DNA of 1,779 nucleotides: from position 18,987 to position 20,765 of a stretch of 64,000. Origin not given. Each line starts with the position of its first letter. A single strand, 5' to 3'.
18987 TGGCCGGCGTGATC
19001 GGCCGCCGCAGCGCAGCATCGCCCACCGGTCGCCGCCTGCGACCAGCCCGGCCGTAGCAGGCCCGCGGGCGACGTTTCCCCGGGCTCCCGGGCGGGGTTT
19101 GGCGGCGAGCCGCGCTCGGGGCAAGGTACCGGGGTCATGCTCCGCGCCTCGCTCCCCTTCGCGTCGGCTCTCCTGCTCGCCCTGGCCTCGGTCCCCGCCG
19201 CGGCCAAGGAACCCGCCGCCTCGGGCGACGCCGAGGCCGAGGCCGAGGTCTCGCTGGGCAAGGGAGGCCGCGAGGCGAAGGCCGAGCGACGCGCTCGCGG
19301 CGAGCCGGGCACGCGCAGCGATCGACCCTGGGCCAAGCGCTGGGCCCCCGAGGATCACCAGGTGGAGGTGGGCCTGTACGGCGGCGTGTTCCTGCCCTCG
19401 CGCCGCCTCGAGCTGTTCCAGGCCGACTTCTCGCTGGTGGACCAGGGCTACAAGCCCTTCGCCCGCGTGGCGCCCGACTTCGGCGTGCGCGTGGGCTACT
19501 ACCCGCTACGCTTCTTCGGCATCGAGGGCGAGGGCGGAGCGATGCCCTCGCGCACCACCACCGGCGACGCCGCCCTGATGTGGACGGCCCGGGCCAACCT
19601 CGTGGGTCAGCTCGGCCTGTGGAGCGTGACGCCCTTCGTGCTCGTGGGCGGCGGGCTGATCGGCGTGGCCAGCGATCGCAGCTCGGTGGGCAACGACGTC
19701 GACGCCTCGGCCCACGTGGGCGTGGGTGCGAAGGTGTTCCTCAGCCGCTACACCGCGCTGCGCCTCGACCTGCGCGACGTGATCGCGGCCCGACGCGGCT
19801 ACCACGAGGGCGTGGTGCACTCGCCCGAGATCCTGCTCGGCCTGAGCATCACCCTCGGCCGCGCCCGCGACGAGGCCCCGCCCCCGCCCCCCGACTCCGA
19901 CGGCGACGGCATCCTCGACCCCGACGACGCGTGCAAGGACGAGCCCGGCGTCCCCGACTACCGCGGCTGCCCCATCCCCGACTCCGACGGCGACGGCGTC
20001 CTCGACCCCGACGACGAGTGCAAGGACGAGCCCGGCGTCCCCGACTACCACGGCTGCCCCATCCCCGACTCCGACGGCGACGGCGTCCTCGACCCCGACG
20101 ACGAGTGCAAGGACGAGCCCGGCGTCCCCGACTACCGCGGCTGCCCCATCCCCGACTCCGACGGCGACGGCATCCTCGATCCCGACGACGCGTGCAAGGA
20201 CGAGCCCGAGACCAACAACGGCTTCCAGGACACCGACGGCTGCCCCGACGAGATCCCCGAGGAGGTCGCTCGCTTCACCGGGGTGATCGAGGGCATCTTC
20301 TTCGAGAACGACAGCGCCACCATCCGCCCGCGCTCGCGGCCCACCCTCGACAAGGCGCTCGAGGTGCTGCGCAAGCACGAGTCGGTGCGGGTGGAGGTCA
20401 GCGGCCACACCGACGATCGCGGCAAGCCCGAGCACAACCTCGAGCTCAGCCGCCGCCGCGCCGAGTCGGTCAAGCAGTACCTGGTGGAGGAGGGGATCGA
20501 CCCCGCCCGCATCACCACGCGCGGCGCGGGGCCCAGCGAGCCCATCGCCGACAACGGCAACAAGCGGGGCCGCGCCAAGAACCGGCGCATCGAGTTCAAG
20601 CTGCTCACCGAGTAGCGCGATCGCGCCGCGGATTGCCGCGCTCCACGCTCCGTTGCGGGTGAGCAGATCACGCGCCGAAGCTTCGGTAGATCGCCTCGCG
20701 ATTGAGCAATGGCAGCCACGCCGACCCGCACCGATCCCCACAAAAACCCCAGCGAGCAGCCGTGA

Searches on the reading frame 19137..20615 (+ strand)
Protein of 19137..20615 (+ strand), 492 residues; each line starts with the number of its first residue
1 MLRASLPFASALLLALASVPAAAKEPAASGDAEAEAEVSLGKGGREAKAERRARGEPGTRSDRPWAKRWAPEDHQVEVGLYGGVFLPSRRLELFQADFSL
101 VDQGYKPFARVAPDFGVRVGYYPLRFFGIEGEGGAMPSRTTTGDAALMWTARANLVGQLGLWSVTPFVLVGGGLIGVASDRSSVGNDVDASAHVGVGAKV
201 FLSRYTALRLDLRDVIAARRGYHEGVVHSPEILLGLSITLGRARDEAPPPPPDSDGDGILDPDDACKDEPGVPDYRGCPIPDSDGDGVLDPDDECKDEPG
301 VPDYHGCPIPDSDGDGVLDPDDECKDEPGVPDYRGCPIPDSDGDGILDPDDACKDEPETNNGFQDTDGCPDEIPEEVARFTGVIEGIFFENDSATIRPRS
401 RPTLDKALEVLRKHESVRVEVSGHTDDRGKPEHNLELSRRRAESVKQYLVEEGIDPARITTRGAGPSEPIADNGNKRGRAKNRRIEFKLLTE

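Call 10: find_homologous_proteins(query=window:19137-20615:+, max_evalue=1e-20)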
Query window:19137-20615:+ (492 aa): 5571 proteins with E <= 1e-20 among 8000 candidates; the best 120 are listed.
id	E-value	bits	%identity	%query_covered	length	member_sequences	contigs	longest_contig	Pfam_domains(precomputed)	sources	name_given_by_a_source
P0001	1.8e-297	1005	87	100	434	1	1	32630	PF00691.26,PF13505.13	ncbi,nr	ncbi:MAG: OmpA family protein [Myxococcales bacterium]|nr:OmpA family protein [Myxococcales bacteriu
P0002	1.9e-231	787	69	100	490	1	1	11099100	PF00691.26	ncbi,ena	-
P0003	3.7e-231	786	63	100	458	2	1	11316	PF00691.26,PF13505.13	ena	-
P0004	4.7e-220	750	63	93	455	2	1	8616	PF00691.26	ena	-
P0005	1.1e-214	732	70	89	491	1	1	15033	PF00691.26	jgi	jgi:OOP family OmpA-OmpF porin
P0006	1.3e-213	728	70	90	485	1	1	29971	PF00691.26,PF13505.13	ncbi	-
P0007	4.7e-211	720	68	93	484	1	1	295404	PF00691.26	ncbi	ncbi:MAG: OmpA family protein [Myxococcota bacterium]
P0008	7.4e-211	719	66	100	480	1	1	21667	PF00691.26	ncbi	-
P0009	9.5e-199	679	61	100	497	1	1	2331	PF00691.26,PF13505.13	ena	-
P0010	1.1e-198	679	54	100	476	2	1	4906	PF00691.26,PF13505.13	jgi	jgi:outer membrane protein OmpA-like peptidoglycan-associated protein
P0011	1.4e-194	666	59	99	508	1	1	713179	PF00691.26,PF13505.13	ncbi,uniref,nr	ncbi:OmpA family protein [Paraliomyxa miuraensis]|uniref:OmpA family protein n=1 Tax=Paraliomyxa miu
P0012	4.1e-194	664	52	98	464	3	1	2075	PF00691.26,PF13505.13,PF05359.17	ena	-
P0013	2.0e-193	662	63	88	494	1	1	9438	PF00691.26,PF05359.17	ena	-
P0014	4.9e-191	654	59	100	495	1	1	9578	PF00691.26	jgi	jgi:outer membrane protein OmpA-like peptidoglycan-associated protein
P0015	5.2e-191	654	57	100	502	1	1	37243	PF00691.26,PF13505.13,PF05359.17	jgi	jgi:OOP family OmpA-OmpF porin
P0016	5.5e-191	654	59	94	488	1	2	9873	PF00691.26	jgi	-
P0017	1.6e-190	652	58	100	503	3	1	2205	PF00691.26,PF13505.13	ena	-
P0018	4.1e-189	648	64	88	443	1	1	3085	PF00691.26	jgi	jgi:outer membrane protein OmpA-like peptidoglycan-associated protein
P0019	1.7e-188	645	57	99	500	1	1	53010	PF00691.26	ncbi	ncbi:MAG: OmpA family protein [Myxococcota bacterium]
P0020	4.5e-188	644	59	99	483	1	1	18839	PF00691.26,PF13505.13,PF05359.17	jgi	jgi:outer membrane protein OmpA-like peptidoglycan-associated protein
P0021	5.1e-188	644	61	91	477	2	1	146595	PF00691.26,PF13505.13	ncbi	ncbi:MAG: OmpA family protein [Myxococcota bacterium]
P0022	6.3e-187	640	58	99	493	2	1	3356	PF00691.26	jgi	jgi:outer membrane protein OmpA-like peptidoglycan-associated protein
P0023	1.3e-186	639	57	98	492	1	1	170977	PF00691.26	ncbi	-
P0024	8.4e-186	637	58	98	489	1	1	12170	PF00691.26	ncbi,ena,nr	ncbi:MAG: OmpA family protein [Deltaproteobacteria bacterium]|nr:OmpA family protein [Deltaproteobac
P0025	2.1e-185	635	51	98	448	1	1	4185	PF00691.26,PF13505.13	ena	-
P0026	2.7e-185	635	58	95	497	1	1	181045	PF00691.26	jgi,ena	-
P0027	6.5e-185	634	59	99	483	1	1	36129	PF00691.26,PF05359.17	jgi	jgi:outer membrane protein OmpA-like peptidoglycan-associated protein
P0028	1.0e-184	633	58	99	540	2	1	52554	PF00691.26,PF13505.13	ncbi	-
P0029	1.9e-184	632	59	100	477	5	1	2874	PF00691.26,PF13505.13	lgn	-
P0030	2.5e-184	632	57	99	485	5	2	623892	PF00691.26,PF05359.17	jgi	-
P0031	8.4e-184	630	59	98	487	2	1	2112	PF00691.26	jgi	jgi:outer membrane protein OmpA-like peptidoglycan-associated protein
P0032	8.5e-184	630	58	98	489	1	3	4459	PF00691.26,PF05359.17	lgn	-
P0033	1.6e-183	629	59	94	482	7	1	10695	PF00691.26,PF13505.13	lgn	-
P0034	1.7e-183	629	57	98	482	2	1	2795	PF00691.26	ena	-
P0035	1.9e-183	629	57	100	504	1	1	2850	PF00691.26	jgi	jgi:outer membrane protein OmpA-like peptidoglycan-associated protein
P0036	4.1e-183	628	58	97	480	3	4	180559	PF00691.26,PF13505.13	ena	-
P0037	4.2e-183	628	63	95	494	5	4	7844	PF00691.26,PF13505.13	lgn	-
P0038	1.4e-182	626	58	99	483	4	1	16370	PF00691.26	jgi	jgi:outer membrane protein OmpA-like peptidoglycan-associated protein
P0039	1.5e-182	626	63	88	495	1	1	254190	PF00691.26,PF13505.13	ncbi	ncbi:MAG: OmpA family protein [Myxococcota bacterium]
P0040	2.1e-182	625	59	97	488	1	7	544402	PF00691.26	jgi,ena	-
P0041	2.2e-182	625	62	96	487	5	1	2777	PF00691.26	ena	-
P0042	2.3e-182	625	65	85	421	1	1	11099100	PF00691.26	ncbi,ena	-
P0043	2.5e-182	625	60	88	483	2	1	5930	PF00691.26,PF13505.13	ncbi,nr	ncbi:MAG: OmpA family protein [Nannocystaceae bacterium]|nr:OmpA family protein [Nannocystaceae bact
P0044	1.5e-181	623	57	100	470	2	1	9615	PF00691.26,PF13505.13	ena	-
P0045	2.3e-181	622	59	94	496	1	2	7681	PF00691.26,PF13505.13,PF05359.17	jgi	-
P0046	4.2e-181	621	62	93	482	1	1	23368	PF00691.26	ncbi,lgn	-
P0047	5.2e-181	621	58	97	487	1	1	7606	PF00691.26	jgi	jgi:outer membrane protein OmpA-like peptidoglycan-associated protein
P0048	7.8e-181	620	61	99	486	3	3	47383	PF00691.26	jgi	-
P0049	1.4e-180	619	58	97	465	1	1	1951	PF00691.26,PF13505.13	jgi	-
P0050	2.5e-180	618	58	97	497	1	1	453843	PF00691.26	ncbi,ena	-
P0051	5.1e-180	617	61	87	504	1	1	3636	PF00691.26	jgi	jgi:OOP family OmpA-OmpF porin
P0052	5.2e-180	617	51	100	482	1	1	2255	PF00691.26,PF13505.13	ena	-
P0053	8.4e-180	617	56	100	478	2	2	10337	PF00691.26,PF13505.13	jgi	jgi:OOP family OmpA-OmpF porin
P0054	1.4e-179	616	64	87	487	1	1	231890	PF00691.26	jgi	jgi:OOP family OmpA-OmpF porin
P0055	1.5e-179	616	63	84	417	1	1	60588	PF00691.26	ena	-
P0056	2.3e-179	615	60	88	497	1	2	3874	PF00691.26,PF05359.17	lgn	-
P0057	3.4e-179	615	60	89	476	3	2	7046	PF00691.26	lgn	-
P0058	3.5e-179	615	57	98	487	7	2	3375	PF00691.26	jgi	jgi:outer membrane protein OmpA-like peptidoglycan-associated protein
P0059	3.6e-179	615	60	93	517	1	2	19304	PF00691.26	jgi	jgi:OOP family OmpA-OmpF porin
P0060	3.7e-179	615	55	98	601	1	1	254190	PF00691.26,PF02412.24,PF13505.13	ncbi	ncbi:MAG: OmpA family protein [Myxococcota bacterium]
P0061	5.7e-179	614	58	98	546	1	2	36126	PF00691.26,PF13505.13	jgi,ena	-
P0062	6.9e-179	614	57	98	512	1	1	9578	PF00691.26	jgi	jgi:outer membrane protein OmpA-like peptidoglycan-associated protein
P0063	7.0e-179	614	57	100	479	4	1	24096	PF00691.26,PF13505.13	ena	-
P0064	4.4e-178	611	56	87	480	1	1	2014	PF00691.26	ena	-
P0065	5.2e-178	611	59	100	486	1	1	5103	PF00691.26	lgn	-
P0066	6.8e-178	610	61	88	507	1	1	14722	PF00691.26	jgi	jgi:outer membrane protein OmpA-like peptidoglycan-associated protein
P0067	1.4e-177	609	56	97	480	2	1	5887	PF00691.26,PF13505.13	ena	-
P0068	3.5e-177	608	59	87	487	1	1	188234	PF00691.26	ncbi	ncbi:MAG: OmpA family protein [Myxococcota bacterium]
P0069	7.5e-177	607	55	98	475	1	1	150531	PF00691.26,PF13505.13,PF05359.17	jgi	jgi:outer membrane protein OmpA-like peptidoglycan-associated protein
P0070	1.1e-176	606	62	87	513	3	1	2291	PF00691.26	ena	-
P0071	1.1e-176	606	59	90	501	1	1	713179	PF00691.26,PF13505.13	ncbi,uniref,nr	ncbi:OmpA family protein [Paraliomyxa miuraensis]|uniref:OmpA family protein n=1 Tax=Paraliomyxa miu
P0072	1.5e-176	606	56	98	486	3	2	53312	PF00691.26,PF13505.13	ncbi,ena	-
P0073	4.7e-176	604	59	99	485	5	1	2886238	PF00691.26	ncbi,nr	ncbi:MAG: OmpA family protein [Deltaproteobacteria bacterium]|nr:OmpA family protein [Deltaproteobac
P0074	7.2e-176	604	56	95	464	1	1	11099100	PF00691.26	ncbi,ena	-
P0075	1.8e-175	602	59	98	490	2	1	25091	PF00691.26,PF13505.13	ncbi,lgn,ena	-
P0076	2.8e-175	602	60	92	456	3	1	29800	PF00691.26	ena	-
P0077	5.2e-175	601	57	97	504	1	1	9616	PF00691.26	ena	-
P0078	5.6e-175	601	59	92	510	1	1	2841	PF00691.26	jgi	jgi:outer membrane protein OmpA-like peptidoglycan-associated protein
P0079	6.4e-175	601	53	88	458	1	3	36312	PF00691.26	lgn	-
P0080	1.5e-174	599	58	97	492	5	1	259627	PF00691.26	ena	-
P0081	3.2e-174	598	61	92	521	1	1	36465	PF00691.26,PF02412.24,PF13505.13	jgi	jgi:OOP family OmpA-OmpF porin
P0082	8.0e-174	597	59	88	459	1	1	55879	PF00691.26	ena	-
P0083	1.2e-173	596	51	99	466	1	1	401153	PF00691.26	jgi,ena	-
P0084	1.3e-173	596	54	100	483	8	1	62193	PF00691.26,PF13505.13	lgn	-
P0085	1.3e-173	596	63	84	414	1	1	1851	PF00691.26,PF02412.24,PF05359.17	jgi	jgi:OOP family OmpA-OmpF porin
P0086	1.7e-173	596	59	92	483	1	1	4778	PF00691.26,PF13505.13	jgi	-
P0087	3.3e-173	595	61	87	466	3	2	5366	PF00691.26,PF13505.13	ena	-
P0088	7.5e-173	594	59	89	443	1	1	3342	PF00691.26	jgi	jgi:outer membrane protein OmpA-like peptidoglycan-associated protein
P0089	1.9e-172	593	59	98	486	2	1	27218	PF00691.26,PF13505.13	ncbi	-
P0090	3.0e-172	592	59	88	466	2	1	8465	PF00691.26,PF13505.13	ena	-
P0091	3.7e-172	592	59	88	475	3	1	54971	PF00691.26,PF05359.17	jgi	jgi:OOP family OmpA-OmpF porin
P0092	4.8e-172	591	60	87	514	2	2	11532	PF00691.26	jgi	jgi:outer membrane protein OmpA-like peptidoglycan-associated protein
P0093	6.2e-172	591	59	100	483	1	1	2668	PF00691.26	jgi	-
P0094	2.3e-171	589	55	99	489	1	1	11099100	PF00691.26,PF13505.13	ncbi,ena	-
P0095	6.4e-171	587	65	85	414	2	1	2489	PF00691.26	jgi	jgi:OOP family OmpA-OmpF porin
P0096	6.4e-171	587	61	89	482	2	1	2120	PF00691.26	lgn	-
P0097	1.8e-170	586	46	99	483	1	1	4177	PF00691.26,PF13505.13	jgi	jgi:outer membrane protein OmpA-like peptidoglycan-associated protein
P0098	2.8e-170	585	59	88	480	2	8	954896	PF00691.26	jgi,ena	-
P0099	4.2e-170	585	59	92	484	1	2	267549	PF00691.26,PF13505.13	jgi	jgi:OOP family OmpA-OmpF porin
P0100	5.9e-170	584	54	99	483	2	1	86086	PF00691.26,PF13505.13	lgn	-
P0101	6.0e-170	584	48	100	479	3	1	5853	PF00691.26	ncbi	-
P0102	8.3e-170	584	59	88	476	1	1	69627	PF00691.26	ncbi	ncbi:MAG: OmpA family protein [Myxococcota bacterium]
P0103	1.6e-169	583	55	98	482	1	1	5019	PF00691.26,PF13505.13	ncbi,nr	ncbi:MAG: OmpA family protein [Nannocystaceae bacterium]|nr:OmpA family protein [Nannocystaceae bact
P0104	2.0e-169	583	59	89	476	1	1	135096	PF00691.26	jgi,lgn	-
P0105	7.3e-169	581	51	88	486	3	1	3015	PF00691.26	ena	-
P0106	1.8e-168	579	54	98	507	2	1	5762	PF00691.26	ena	-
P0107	6.8e-168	577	60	85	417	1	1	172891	PF00691.26,PF05359.17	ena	-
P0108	8.5e-167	574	57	87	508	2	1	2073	PF00691.26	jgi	jgi:OOP family OmpA-OmpF porin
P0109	3.9e-166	572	58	97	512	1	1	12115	PF00691.26,PF05359.17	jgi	jgi:OOP family OmpA-OmpF porin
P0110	4.6e-166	571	58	85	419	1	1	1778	PF00691.26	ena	-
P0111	8.3e-166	571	51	99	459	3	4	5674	PF00691.26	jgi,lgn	jgi:outer membrane protein OmpA-like peptidoglycan-associated protein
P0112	1.6e-165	570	54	88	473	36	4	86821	PF00691.26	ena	-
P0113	8.2e-165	567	57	88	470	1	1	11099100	PF00691.26,PF13505.13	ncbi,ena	-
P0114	1.2e-164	567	60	87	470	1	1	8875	PF00691.26,PF13505.13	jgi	jgi:OOP family OmpA-OmpF porin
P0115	1.9e-164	566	58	87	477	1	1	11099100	PF00691.26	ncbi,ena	-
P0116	1.2e-163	563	53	88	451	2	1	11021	PF00691.26,PF13505.13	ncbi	ncbi:MAG: OmpA family protein [Myxococcota bacterium]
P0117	2.3e-163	563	57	88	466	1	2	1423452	PF00691.26,PF13505.13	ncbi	ncbi:MAG: OmpA family protein [Nannocystales bacterium]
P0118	2.6e-163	562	60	88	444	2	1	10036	PF00691.26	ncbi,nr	ncbi:MAG: OmpA family protein [Deltaproteobacteria bacterium]|nr:OmpA family protein [Nannocystaceae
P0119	4.2e-163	562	53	99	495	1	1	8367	PF00691.26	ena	-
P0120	5.0e-163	561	55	90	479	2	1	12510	PF00691.26,PF05359.17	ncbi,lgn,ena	-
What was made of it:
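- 19137..20615 (+): Upstream flanking gene OmpA-1: N-terminal beta-barrel, four TSP3-like repeats, OmpA peptidoglycan-binding domain. Orthologues at 63-87% identity in call 10.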

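Call 13: find_encoding_contigs(protein=P0001, flank=4000, max_places=3)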
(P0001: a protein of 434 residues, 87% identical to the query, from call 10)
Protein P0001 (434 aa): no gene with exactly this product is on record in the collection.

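Call 14: find_encoding_contigs(protein=P0002, flank=4000, max_places=3)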
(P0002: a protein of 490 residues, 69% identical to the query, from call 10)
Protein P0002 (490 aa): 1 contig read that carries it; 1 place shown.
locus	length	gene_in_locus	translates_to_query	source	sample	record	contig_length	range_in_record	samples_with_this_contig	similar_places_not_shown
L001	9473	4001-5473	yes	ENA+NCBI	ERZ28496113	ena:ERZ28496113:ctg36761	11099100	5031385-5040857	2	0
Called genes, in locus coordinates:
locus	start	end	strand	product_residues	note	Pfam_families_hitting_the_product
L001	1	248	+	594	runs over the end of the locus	PF00672:HAMP, PF00211:Guanylate_cyc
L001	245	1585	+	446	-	PF00069:Pkinase, PF07714:PK_Tyr_Ser-Thr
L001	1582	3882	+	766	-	PF04773:FecR (weak)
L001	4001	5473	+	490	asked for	PF00691:OmpA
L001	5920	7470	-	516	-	PF13505:OMP_b-brl (faint), PF00691:OmpA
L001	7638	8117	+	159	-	-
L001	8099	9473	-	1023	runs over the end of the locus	PF07690:MFS_1 (weak), PF01564:Spermine_synth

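Call 15: find_encoding_contigs(protein=window:19137-20615:+, flank=4000, max_places=3)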
Protein window:19137-20615:+ (492 aa): no gene with exactly this product is on record in the collection.
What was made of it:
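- Tried and rejected: The window's own OmpA-1 and its closest hit P0001 are not on record in the contig index (calls 13, 15).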

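Call 17: find_encoding_contigs(protein=P0007, flank=4000, max_places=2)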
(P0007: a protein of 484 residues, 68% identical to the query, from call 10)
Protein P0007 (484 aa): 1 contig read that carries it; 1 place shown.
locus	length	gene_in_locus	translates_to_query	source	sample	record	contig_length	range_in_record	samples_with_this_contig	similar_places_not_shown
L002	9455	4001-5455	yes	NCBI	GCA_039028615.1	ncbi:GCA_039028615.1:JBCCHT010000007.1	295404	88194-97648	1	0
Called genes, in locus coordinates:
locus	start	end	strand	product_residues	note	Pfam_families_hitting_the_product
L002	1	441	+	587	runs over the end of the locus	PF02743:dCache_1, PF00672:HAMP (faint), PF00211:Guanylate_cyc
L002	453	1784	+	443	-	PF06293:Kdo (faint), PF00069:Pkinase, PF07714:PK_Tyr_Ser-Thr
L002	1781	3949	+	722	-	PF04773:FecR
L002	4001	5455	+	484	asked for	PF00691:OmpA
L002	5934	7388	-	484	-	PF05359:DUF748 (faint), PF00691:OmpA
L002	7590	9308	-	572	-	-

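Call 18: find_encoding_contigs(protein=P0006, flank=4000, max_places=2)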
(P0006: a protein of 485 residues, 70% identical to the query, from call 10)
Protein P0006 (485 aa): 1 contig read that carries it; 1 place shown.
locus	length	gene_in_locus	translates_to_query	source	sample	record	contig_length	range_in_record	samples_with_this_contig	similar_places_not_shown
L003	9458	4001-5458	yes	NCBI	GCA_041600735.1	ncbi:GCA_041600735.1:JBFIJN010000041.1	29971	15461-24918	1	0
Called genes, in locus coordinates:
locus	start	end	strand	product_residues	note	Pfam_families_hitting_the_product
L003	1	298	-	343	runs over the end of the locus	PF01476:LysM, PF23473:LysM3_LYK4_5 (faint), PF01476:LysM, PF03411:Peptidase_M74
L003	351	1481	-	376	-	PF12810:ALK_LTK_GRD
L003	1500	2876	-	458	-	PF00072:Response_reg, PF00158:Sigma54_activat, PF14532:Sigma54_activ_2, PF07728:AAA_5 (weak), PF25601:AAA_lid_14, PF02954:HTH_8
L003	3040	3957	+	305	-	PF04338:DUF481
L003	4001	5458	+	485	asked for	PF13505:OMP_b-brl (faint), PF00691:OmpA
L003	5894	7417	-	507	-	PF00691:OmpA, PF05359:DUF748 (faint)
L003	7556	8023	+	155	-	-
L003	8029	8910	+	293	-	PF10021:PARG_cat_microb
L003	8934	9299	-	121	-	PF07883:Cupin_2 (weak)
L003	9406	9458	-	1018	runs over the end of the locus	PF01564:Spermine_synth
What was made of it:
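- A sigma-54 activator gene is nearby in L003 (call 18).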

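Call 19: find_encoding_contigs(protein=P0008, flank=4000, max_places=2)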
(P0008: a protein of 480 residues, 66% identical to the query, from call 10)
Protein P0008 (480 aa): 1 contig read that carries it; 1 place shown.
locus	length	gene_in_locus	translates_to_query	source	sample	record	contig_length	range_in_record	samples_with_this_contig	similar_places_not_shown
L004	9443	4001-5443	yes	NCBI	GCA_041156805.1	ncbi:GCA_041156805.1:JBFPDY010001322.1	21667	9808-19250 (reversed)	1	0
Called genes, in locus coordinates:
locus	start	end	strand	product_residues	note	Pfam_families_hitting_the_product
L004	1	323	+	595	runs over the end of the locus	PF00672:HAMP (weak), PF00211:Guanylate_cyc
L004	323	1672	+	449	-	PF00069:Pkinase, PF01636:APH (faint), PF07714:PK_Tyr_Ser-Thr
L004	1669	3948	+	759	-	PF04773:FecR (weak)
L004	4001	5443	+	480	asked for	PF00691:OmpA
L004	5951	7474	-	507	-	PF05359:DUF748 (faint), PF00691:OmpA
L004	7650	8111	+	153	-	-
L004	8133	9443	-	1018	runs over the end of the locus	PF01564:Spermine_synth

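Call 28: find_encoding_contigs(protein=P0005, flank=4000, max_places=2)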
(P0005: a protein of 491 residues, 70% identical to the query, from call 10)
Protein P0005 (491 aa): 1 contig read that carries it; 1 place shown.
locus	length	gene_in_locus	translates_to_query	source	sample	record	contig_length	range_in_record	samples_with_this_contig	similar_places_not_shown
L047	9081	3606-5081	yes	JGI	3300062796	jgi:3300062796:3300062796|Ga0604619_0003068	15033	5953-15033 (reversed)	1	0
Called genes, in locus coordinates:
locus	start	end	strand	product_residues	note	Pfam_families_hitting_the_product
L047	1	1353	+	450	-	?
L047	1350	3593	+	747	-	PF04773:FecR (weak)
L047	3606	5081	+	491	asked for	PF00691:OmpA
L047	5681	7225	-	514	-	PF13505:OMP_b-brl (faint), PF00691:OmpA, PF05359:DUF748 (faint)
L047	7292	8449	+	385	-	PF08534:Redoxin, PF00578:AhpC-TSA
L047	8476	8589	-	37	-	-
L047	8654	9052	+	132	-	PF04237:YjbR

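Call 29: find_encoding_contigs(protein=P0003, flank=4000, max_places=2)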
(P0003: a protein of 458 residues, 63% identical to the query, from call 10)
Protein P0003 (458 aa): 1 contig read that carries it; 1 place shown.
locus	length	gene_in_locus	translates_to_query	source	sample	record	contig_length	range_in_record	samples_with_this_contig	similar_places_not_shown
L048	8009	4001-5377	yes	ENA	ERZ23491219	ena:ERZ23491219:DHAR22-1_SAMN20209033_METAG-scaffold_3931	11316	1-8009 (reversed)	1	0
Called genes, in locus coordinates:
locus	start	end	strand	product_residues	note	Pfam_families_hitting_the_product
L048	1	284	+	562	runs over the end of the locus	PF00672:HAMP (weak), PF00211:Guanylate_cyc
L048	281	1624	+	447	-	PF00069:Pkinase, PF07714:PK_Tyr_Ser-Thr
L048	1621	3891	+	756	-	-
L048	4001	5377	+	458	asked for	PF13505:OMP_b-brl (weak), PF00691:OmpA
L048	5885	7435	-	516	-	PF13505:OMP_b-brl (weak), PF00691:OmpA, PF05359:DUF748 (faint)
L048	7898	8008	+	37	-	?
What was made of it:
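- No enhancer-binding-protein gene is conserved in the neighbourhood (calls 14, 17-19, 28, 29).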

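Call 30: find_encoding_contigs(protein=P0039, flank=4000, max_places=2)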
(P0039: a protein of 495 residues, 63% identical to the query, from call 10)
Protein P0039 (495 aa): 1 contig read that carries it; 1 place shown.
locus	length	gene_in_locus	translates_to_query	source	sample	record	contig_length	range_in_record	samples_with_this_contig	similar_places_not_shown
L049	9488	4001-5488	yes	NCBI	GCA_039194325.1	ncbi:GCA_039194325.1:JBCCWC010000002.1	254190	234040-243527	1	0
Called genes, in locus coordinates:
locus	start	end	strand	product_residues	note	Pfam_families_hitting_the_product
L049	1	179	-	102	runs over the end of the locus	-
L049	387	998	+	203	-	PF01300:Sua5_yciO_yrdC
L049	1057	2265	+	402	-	-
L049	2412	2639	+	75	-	-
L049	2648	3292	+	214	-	PF06414:Zeta_toxin (faint), PF13671:AAA_33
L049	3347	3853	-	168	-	-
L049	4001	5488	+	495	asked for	PF13505:OMP_b-brl (weak), PF00691:OmpA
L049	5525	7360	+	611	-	PF05735:TSP_C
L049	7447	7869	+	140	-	-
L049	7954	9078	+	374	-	-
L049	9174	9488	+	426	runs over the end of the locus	PF04542:Sigma70_r2, PF08281:Sigma70_r4_2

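Call 31: find_encoding_contigs(protein=P0054, flank=4000, max_places=2)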
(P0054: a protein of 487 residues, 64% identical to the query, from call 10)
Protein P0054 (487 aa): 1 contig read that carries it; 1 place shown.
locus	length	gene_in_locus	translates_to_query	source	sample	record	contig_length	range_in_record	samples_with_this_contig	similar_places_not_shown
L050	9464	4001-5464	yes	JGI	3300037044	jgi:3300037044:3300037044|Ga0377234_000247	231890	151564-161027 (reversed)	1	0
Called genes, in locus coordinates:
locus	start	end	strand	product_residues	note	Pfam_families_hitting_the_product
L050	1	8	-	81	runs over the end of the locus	-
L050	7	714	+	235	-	-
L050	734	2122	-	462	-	-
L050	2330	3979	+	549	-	PF02878:PGM_PMM_I, PF02879:PGM_PMM_II, PF02880:PGM_PMM_III, PF00408:PGM_PMM_IV (weak)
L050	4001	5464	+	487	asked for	PF00691:OmpA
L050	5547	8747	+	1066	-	PF13191:AAA_16, PF13401:AAA_22 (weak)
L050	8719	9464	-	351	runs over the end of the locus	PF21320:WHD_Rv2258c, PF13489:Methyltransf_23, PF05175:MTS (weak), PF13649:Methyltransf_25, PF13847:Methyltransf_31, PF08241:Methyltransf_11, PF08242:Methyltransf_12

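Call 50: find_encoding_contigs(protein=P0021, flank=3000, max_places=2)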
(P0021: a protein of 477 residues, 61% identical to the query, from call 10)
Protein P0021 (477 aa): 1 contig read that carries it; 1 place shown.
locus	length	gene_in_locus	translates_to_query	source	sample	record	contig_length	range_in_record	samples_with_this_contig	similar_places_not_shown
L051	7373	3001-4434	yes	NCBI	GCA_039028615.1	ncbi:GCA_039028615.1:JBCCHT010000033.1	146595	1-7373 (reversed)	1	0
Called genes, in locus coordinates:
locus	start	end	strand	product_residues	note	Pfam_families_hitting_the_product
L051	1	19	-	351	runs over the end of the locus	-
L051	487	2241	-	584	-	-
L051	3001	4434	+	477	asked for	PF13505:OMP_b-brl (weak), PF00691:OmpA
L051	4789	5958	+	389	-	PF01757:Acyl_transf_3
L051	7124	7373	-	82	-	PF00583:Acetyltransf_1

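Call 51: find_encoding_contigs(protein=P0004, flank=3000, max_places=2)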
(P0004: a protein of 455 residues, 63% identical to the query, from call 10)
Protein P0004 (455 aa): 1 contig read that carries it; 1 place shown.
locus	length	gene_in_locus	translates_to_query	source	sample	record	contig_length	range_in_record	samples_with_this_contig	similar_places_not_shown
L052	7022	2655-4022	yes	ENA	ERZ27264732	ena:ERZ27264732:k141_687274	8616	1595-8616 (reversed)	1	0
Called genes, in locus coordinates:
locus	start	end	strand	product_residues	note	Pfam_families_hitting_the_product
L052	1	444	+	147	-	?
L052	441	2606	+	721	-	PF04773:FecR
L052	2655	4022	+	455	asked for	PF00691:OmpA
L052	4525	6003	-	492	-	PF00691:OmpA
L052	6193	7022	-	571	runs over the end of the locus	-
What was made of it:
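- Checked: The syntenic spacers in relatives are similarly long, about 435-600 bp (calls 14, 17-19, 28, 29, 51).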
